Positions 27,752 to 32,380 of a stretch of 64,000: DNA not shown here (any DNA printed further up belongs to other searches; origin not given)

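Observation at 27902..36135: Tandem ~1300/1440-aa paralogues: candidate new polysaccharide-active enzyme family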

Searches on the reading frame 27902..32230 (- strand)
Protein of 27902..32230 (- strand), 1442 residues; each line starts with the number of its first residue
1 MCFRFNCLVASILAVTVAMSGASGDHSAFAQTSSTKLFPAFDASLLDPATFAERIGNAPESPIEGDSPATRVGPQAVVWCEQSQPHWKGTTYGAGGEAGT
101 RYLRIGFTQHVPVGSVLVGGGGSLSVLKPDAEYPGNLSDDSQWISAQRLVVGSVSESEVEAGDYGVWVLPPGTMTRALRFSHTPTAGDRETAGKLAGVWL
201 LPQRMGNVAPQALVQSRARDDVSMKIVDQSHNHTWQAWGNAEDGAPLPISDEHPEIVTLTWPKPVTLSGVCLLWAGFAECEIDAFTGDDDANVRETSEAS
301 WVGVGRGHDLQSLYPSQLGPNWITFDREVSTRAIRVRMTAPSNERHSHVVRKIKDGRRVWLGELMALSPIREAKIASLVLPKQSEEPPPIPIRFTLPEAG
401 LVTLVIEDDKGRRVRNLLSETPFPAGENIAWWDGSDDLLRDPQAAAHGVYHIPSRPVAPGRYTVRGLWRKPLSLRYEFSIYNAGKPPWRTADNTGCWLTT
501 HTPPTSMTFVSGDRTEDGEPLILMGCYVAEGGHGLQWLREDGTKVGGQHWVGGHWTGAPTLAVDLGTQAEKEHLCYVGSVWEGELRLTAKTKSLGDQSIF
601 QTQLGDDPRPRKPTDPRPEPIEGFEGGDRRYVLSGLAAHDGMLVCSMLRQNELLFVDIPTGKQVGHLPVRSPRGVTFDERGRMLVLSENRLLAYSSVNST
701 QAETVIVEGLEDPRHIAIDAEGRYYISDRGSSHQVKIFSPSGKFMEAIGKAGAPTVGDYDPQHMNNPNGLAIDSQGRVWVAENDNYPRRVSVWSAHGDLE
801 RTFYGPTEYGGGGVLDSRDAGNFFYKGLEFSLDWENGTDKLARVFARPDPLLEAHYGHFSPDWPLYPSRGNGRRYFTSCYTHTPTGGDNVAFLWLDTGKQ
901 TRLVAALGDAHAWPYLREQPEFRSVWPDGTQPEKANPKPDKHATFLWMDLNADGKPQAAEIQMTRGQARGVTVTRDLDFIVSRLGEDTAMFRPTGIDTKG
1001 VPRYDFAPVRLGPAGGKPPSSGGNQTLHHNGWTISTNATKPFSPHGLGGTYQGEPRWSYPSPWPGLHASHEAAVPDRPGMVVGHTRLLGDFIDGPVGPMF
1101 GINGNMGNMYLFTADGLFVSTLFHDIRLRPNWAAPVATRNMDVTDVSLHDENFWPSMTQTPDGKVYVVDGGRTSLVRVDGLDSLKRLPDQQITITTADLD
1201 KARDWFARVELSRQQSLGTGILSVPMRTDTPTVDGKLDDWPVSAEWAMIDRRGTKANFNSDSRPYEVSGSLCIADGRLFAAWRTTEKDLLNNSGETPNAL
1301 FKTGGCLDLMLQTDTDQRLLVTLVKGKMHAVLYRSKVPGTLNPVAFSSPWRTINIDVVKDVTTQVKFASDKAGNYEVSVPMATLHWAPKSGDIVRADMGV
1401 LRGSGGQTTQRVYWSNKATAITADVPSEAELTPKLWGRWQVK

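Call 5: search_protein_families(library=pfam, proteins=[window:27902-32230:-], max_evalue=1)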
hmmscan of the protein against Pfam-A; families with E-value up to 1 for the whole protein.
window:27902-32230:- (1442 aa): 7 families
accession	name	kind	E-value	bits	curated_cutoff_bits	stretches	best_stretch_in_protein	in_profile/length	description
PF01436.27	NHL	-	1e-10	41.5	20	2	765-785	2-22/28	NHL repeat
PF08450.18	SGL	-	0.00087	19.4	26.3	1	762-803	180-220/246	SMP-30/Gluconolactonase/LRE-like region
PF23500.1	DUF7133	-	0.0011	18.9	27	1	765-790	27-52/385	Domain of unknown function (DUF7133)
PF07494.17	Reg_prop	-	0.0048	17.4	20.4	0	766-781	6-21/24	Two component regulator propeller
PF13860.13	FlgD_ig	-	0.087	13.3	27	1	395-451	17-70/79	FlgD Ig-like domain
PF17170.10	DUF5128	-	0.17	11.5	22.9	1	720-752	52-83/321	6-bladed beta-propeller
PF22701.2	Mala_s_1-like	-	0.23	11.7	27.5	0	695-781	72-146/195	Mal s 1 allergenic protein-like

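Call 6: search_protein_families(library=ncbifam, proteins=[window:27902-32230:-], max_evalue=1)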
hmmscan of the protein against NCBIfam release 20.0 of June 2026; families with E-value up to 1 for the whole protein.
window:27902-32230:- (1442 aa): 5 families
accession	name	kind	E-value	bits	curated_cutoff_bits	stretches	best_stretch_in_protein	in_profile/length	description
NF033206.1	ScyE_fam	subfamily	1.3e-11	44.7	80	3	704-755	1-48/333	ScyD/ScyE family protein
TIGR02604.1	Piru_Ver_Nterm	subfamily_domain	2e-06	27.4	122.2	1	764-790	13-39/367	PVC-type heme-binding CxxCH protein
NF035926.1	scyF_NHL_VPEP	equivalog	5.4e-06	25.8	350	1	671-814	153-294/376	scytonemin biosynthesis PEP-CTERM protein ScyF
NF037948.1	signal_int_SinM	equivalog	0.048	13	250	1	699-782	77-154/387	signal integration modulator SinM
NF047780.1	LIC12708_fam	subfamily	0.15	10.9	150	1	676-804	118-221/391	LIC_12708 family protein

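Call 9: search_solved_structures(query=window:27902-32230:-, max_evalue=1)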
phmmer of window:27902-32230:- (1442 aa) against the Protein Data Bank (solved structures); distinct sequences matched with E-value up to 1: 45.
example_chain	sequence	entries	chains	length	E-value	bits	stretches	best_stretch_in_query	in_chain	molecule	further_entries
3wwa_A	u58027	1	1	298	4.7e-29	103.8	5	669-785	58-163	Pizza7H protein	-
3ww9_A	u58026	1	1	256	1.2e-23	85.8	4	670-786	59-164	pizza6 protein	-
6i38_A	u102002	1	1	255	1.2e-22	82.5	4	669-786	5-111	nv2Pizza6-AYW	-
6i39_A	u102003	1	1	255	2.4e-21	78.2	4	670-786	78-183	v31Pizza6-AYW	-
6rej_A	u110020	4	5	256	2.6e-21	78.1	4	669-786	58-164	Pizza6-SH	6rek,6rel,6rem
6i37_A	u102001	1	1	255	4.2e-21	77.4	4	669-786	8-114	nv1Pizza6-AYW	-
6qsd_A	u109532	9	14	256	7.9e-21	76.5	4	670-785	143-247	Pizza6S | Pizza6-S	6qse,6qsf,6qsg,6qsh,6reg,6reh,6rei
6f0t_A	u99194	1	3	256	1.7e-20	75.4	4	669-785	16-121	Pizza6-SFW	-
7zpz_A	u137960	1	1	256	2.6e-20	74.7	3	689-786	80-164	Pizza6-TSR-TSH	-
6i3b_A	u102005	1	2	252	3.2e-20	74.5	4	670-786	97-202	cPizza6-AYW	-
7zph_A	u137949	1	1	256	2.4e-19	71.6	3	689-786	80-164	Pizza6-TNK-RSH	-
7zpw_A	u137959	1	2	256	4.5e-19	70.7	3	689-785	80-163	Pizza6-TSK-TSH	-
6f0q_A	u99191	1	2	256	1.3e-18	69.2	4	670-786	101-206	Pizza6-AYW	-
7zcj_A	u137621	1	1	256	2e-18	68.5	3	670-785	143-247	Pizza6-TNH-TSH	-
7zqg_A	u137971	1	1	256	4.6e-18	67.3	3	689-785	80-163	Pizza6-KSH-TSH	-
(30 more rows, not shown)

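Call 60: list_cluster_members(proteins=[P0002, window:27905-32230:-, P0092])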
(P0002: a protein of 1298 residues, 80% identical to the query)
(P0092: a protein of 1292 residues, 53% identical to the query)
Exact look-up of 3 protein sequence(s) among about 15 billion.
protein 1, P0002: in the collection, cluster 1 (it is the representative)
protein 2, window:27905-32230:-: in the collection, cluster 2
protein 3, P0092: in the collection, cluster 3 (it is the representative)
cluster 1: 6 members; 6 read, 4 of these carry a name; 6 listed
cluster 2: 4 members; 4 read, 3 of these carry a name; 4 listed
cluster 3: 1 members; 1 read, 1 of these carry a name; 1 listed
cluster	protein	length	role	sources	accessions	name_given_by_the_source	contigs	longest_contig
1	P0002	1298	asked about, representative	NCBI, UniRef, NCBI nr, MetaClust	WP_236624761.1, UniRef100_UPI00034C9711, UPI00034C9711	sugar-binding protein [Rhodopirellula sp. SWK7] | sugar-binding protein n=1 Tax=Rhodopirellula sp. SWK7 TaxID=595460 RepID=UPI00034C9711 | status=active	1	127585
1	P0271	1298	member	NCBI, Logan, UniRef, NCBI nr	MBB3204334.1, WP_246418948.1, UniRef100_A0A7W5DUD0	hypothetical protein FHS27_000098 [Rhodopirellula rubra] | FlgD/Vpr Ig-like domain-containing protein n=1 Tax=Aporhodopirellula rubra TaxID=980271 ... | FlgD immunoglobulin-like domain containing protein [Aporhodopirellula rubra]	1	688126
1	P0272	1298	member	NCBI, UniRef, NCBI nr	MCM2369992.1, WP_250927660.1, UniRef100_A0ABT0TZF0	FlgD immunoglobulin-like domain containing protein [Aporhodopirellula aestuarii] | FlgD/Vpr Ig-like domain-containing protein n=1 Tax=Aporhodopirellula aestuarii ...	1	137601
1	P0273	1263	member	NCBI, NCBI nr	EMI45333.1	NHL repeat containing protein [Rhodopirellula sp. SWK7]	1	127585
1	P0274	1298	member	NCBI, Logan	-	-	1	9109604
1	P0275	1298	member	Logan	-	-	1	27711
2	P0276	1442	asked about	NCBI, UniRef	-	-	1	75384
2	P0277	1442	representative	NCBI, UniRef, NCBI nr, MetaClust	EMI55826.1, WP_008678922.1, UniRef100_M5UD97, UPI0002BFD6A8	NHL repeat-containing protein [Rhodopirellula sallentina] | NHL repeat containing protein n=1 Tax=Rhodopirellula sallentina SM41 TaxID=1263870 ... | NHL repeat containing protein [Rhodopirellula sallentina]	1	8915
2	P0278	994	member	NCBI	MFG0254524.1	MAG: hypothetical protein ACF787_05420, partial [Rhodopirellula sp. JB053]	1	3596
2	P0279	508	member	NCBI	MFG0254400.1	MAG: hypothetical protein ACF787_04785, partial [Rhodopirellula sp. JB053]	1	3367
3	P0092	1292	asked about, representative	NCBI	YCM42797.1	FlgD immunoglobulin-like domain containing protein [Verrucomicrobiaceae bacterium 227]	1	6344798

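Call 66: find_homologous_proteins(query=window:27905-32230:-, max_evalue=1e-10)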
Query window:27905-32230:- (1442 aa): 724 proteins with E <= 1e-10 among 8000 candidates; the best 120 are listed.
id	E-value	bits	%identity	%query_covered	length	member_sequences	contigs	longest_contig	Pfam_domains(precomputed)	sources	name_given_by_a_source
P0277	0.0e+0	3110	90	100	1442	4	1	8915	PF01436.28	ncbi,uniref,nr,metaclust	ncbi:NHL repeat-containing protein [Rhodopirellula sallentina]|uniref:NHL repeat containing protein 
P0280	0.0e+0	2776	81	100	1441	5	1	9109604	PF01436.28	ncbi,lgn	-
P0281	0.0e+0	2748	80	98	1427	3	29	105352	PF01436.28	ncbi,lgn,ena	ncbi:MAG: hypothetical protein WAO83_00235 [Fuerstiella sp.]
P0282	0.0e+0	2676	78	100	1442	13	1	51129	PF01436.28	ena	-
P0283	0.0e+0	2668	78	98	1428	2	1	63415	PF01436.28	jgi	jgi:hypothetical protein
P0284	0.0e+0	2654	77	98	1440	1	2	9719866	PF01436.28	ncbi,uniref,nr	ncbi:NHL repeat-containing protein [Stieleria varia]|uniref:NHL repeat protein n=1 Tax=Stieleria var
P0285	0.0e+0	2652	78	98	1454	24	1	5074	-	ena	-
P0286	0.0e+0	2647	78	97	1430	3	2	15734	PF01436.28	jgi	-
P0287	0.0e+0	2612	75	100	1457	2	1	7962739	PF01436.28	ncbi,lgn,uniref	ncbi:NHL repeat-containing protein [Neorhodopirellula lusitana]|uniref:hypothetical protein n=1 Tax=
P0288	0.0e+0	2590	76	97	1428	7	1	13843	PF01436.28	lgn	-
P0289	0.0e+0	2540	75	98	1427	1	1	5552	PF01436.28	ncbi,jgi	jgi:hypothetical protein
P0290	0.0e+0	2519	75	97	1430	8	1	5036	PF22807.3,PF01436.28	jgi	-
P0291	0.0e+0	2495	74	98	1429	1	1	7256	PF01436.28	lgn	-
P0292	0.0e+0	2489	74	97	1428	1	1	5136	PF01436.28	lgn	-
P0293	0.0e+0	2464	73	97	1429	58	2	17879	PF01436.28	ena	-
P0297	0.0e+0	2317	69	97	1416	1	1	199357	PF01436.28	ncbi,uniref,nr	ncbi:hypothetical protein [Brevifollis gellanilyticus]|uniref:SMP-30/Gluconolactonase/LRE-like regio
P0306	0.0e+0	2280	68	97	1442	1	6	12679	-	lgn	-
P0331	0.0e+0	2157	65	98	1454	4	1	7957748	PF01436.28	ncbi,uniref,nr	ncbi:hypothetical protein [Roseimicrobium sp. ORNL1]|uniref:hypothetical protein n=1 Tax=Roseimicrob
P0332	0.0e+0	2154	64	98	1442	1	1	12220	PF01436.28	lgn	-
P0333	0.0e+0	2153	64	99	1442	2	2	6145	PF22807.3,PF01436.28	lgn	-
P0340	0.0e+0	2146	64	98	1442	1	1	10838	PF01436.28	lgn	-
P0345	0.0e+0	2137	63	100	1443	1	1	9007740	PF22807.3,PF01436.28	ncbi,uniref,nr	ncbi:NHL repeat protein [Anatilimnocola aggregata]|uniref:NHL repeat protein n=1 Tax=Anatilimnocola 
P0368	0.0e+0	2091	63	97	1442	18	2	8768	PF01436.28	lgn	-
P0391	0.0e+0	2044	62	97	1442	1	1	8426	PF01436.28,PF08450.19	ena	-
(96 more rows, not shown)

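Call 67: find_encoding_contigs(protein=P0297, flank=10000, max_places=1)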
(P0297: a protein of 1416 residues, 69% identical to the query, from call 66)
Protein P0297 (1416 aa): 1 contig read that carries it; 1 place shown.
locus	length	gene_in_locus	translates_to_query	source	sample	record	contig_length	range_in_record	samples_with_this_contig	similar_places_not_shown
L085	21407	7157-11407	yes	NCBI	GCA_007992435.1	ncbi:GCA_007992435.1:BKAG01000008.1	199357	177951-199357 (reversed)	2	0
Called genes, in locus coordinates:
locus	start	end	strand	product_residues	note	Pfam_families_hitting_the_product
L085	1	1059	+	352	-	?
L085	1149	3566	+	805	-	PF07635:PSCyt1 (weak), PF13442:Cytochrome_CBB3 (faint), PF07626:PSD3, PF07637:PSD5, PF07631:PSD4, PF07627:PSCyt3, PF07624:PSD2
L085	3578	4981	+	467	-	PF07586:HXXSHH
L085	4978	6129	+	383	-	-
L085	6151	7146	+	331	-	PF13855:LRR_8 (faint), PF23598:LRR_14 (faint), PF12799:LRR_4 (faint)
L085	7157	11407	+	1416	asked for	PF01436:NHL (faint)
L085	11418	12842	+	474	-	-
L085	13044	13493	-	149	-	PF00571:CBS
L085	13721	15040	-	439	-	PF07586:HXXSHH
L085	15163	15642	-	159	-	PF01475:FUR, PF09339:HTH_IclR (weak)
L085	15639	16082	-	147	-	-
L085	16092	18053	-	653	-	PF11896:GlgE_dom_N_S, PF00128:Alpha-amylase (faint), PF21702:GLGE_C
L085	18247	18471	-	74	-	-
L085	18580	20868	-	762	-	PF13581:HATPase_c_2, PF02518:HATPase_c (weak), PF01590:GAF (weak), PF13185:GAF_2, PF00512:HisKA, PF02518:HATPase_c, PF00072:Response_reg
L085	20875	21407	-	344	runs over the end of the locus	PF13581:HATPase_c_2, PF07228:SpoIIE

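Call 68: find_encoding_contigs(protein=P0345, flank=10000, max_places=1)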
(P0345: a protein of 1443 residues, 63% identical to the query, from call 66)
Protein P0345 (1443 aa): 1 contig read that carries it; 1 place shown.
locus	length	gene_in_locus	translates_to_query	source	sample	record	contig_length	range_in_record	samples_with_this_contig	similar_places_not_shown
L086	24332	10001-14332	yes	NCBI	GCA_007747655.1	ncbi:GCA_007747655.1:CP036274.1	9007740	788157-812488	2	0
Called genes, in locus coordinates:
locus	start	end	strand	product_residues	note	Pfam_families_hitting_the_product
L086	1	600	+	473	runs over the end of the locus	-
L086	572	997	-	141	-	-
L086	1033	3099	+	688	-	PF00069:Pkinase, PF07714:PK_Tyr_Ser-Thr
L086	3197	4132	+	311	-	-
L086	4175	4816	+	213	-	PF07638:Sigma70_ECF, PF04542:Sigma70_r2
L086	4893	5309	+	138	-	-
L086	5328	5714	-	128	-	PF00903:Glyoxalase, PF22677:Ble-like_N (weak)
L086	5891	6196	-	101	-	-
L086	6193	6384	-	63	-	-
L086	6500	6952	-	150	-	-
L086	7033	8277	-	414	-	PF01011:PQQ (faint), PF13360:PQQ_2, PF13570:Beta-prop_ACSF4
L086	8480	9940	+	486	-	PF00144:Beta-lactamase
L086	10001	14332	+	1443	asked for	PF01436:NHL (faint), PF22807:TrAA12 (faint)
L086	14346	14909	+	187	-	PF04542:Sigma70_r2 (faint), PF08281:Sigma70_r4_2, PF04545:Sigma70_r4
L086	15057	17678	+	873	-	-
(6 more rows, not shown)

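Call 69: find_encoding_contigs(protein=P0331, flank=10000, max_places=1)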
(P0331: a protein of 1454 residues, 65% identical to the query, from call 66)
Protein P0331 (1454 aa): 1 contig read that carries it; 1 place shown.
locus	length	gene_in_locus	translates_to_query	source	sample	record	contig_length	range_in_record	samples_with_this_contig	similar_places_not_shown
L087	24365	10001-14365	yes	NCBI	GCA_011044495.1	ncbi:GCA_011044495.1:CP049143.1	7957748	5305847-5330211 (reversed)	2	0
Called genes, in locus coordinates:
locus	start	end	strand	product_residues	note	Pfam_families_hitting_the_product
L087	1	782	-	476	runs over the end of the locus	PF00884:Sulfatase, PF16347:SGSH_C (faint)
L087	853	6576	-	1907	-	PF12951:PATR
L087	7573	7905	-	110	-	PF02201:SWIB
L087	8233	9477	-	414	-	PF12256:TcdB_toxin_midN (faint), PF01839:FG-GAP (faint), PF13517:FG-GAP_3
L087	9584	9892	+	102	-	PF07876:Dabb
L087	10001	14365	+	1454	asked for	PF01436:NHL (faint)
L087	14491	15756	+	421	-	PF03781:FGE-sulfatase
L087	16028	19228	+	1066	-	PF07635:PSCyt1, PF07583:PSCyt2, PF13385:Laminin_G_3, PF07587:PSD1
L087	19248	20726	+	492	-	PF07394:DUF1501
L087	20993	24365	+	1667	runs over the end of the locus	PF12951:PATR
